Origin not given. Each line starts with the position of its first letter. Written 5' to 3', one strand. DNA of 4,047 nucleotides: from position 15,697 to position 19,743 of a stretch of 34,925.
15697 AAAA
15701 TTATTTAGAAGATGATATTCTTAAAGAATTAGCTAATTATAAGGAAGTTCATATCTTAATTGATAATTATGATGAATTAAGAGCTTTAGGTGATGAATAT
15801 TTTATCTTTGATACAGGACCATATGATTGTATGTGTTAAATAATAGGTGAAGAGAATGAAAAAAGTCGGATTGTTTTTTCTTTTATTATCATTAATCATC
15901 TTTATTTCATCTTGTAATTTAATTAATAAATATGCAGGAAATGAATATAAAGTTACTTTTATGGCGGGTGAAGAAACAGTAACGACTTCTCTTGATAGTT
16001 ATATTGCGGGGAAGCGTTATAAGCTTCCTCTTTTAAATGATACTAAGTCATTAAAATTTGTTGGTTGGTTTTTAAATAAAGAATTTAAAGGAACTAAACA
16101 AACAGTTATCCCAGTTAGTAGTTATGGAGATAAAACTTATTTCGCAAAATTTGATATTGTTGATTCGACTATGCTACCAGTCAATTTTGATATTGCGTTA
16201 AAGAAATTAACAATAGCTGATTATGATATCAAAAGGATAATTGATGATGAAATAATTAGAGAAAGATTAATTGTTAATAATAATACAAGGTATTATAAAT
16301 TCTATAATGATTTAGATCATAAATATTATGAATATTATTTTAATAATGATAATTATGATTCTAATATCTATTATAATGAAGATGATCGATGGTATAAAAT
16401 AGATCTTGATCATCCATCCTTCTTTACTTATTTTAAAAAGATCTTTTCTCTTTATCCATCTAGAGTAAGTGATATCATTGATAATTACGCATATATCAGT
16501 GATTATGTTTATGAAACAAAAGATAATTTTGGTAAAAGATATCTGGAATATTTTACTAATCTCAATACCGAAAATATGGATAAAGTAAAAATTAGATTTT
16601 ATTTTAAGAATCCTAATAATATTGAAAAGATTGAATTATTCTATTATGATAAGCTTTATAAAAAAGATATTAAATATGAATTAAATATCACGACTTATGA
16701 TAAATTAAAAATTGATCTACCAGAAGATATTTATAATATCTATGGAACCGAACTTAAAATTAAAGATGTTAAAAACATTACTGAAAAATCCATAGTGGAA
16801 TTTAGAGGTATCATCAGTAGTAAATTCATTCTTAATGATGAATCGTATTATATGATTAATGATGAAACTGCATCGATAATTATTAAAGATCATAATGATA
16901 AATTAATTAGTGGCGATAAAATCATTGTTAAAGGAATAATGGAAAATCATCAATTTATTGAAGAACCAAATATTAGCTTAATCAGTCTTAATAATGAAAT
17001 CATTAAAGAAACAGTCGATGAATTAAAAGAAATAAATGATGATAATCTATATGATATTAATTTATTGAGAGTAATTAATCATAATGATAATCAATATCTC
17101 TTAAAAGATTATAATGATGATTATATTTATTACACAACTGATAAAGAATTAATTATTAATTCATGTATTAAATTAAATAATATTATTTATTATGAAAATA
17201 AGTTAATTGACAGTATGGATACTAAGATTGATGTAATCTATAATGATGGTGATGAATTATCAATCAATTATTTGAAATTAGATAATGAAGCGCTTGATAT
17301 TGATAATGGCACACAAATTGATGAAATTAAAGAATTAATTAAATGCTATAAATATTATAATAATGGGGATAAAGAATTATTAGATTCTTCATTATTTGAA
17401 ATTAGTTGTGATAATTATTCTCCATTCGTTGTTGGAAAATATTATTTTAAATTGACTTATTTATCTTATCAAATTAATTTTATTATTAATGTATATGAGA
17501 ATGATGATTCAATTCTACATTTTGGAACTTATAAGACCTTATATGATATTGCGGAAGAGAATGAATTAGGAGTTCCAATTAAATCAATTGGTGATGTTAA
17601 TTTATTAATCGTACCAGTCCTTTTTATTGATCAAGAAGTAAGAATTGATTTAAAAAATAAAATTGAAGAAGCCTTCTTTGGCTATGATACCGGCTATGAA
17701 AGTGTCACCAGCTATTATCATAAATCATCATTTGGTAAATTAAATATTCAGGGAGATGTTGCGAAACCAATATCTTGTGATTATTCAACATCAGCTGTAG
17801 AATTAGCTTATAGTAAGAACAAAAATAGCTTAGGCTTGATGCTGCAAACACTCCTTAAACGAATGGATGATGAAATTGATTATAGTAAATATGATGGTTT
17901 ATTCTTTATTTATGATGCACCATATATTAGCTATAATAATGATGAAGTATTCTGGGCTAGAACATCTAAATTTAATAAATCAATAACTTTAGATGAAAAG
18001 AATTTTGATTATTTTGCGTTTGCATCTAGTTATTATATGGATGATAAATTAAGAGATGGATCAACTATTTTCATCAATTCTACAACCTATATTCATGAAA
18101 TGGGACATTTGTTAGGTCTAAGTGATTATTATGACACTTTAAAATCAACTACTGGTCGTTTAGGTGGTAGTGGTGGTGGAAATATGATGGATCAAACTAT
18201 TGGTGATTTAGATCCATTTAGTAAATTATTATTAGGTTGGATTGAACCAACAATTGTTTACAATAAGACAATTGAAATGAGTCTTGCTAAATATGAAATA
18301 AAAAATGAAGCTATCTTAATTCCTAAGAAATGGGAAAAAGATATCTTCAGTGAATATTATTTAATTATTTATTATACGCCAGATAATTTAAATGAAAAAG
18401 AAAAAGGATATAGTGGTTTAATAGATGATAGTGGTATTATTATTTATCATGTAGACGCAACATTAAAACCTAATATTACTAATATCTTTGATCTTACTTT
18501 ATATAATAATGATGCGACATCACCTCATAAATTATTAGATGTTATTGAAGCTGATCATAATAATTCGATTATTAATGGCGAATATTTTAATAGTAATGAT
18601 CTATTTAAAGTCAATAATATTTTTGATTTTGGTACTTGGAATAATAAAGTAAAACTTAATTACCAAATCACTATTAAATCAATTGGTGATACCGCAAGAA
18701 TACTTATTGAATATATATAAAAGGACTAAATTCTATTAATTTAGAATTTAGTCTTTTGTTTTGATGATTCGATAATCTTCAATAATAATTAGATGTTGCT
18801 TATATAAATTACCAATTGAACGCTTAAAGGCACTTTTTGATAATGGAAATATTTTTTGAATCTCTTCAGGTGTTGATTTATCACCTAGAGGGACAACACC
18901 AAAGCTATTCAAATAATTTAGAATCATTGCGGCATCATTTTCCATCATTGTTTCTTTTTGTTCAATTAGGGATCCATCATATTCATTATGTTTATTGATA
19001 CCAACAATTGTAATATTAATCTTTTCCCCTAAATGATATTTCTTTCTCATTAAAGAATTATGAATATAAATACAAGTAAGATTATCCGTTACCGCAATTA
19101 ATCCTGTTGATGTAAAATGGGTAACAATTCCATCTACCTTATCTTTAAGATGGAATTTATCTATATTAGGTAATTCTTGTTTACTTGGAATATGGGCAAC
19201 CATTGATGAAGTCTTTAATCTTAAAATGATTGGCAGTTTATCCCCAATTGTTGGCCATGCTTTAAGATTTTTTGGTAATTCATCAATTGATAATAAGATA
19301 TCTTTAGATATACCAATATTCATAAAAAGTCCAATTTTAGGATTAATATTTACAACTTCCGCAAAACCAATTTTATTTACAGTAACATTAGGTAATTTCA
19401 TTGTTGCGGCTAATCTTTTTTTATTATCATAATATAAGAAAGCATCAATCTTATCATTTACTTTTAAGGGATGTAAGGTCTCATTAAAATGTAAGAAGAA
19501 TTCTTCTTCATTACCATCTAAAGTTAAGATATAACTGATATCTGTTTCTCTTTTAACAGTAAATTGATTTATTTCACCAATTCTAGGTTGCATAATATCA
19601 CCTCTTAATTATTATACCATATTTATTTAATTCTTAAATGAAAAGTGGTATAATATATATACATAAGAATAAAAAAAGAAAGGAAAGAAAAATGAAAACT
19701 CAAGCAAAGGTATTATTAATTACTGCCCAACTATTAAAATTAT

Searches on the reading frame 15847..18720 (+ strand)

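Call 65: search_protein_families(library=pfam, proteins=[window:15847-18720:+], max_evalue=0.001)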
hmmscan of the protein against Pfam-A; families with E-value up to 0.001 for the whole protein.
window:15847-18720:+ (957 aa): 1 family
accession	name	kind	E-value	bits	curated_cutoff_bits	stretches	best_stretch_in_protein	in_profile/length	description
PF09479.16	Flg_new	-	0.00013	22.5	27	1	34-101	1-65/65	Listeria-Bacteroides repeat domain (List_Bact_rpt)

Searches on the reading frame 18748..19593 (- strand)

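Call 65: search_protein_families(library=pfam, proteins=[window:18748-19593:-], max_evalue=0.001)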
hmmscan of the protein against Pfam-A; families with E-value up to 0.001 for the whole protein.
window:18748-19593:- (281 aa): 3 families
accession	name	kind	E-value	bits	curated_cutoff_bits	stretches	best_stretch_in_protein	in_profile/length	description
PF13509.12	S1_2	-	8.6e-21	74.3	21.8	1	5-66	1-61/61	S1 domain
PF17783.7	CvfB_WH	-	1.2e-18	67.1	22.9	1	223-276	2-56/58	CvfB-like winged helix domain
PF21191.3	CvfB_1st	-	2.6e-15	56.5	27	1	76-126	2-53/62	CvfB first S1-like domain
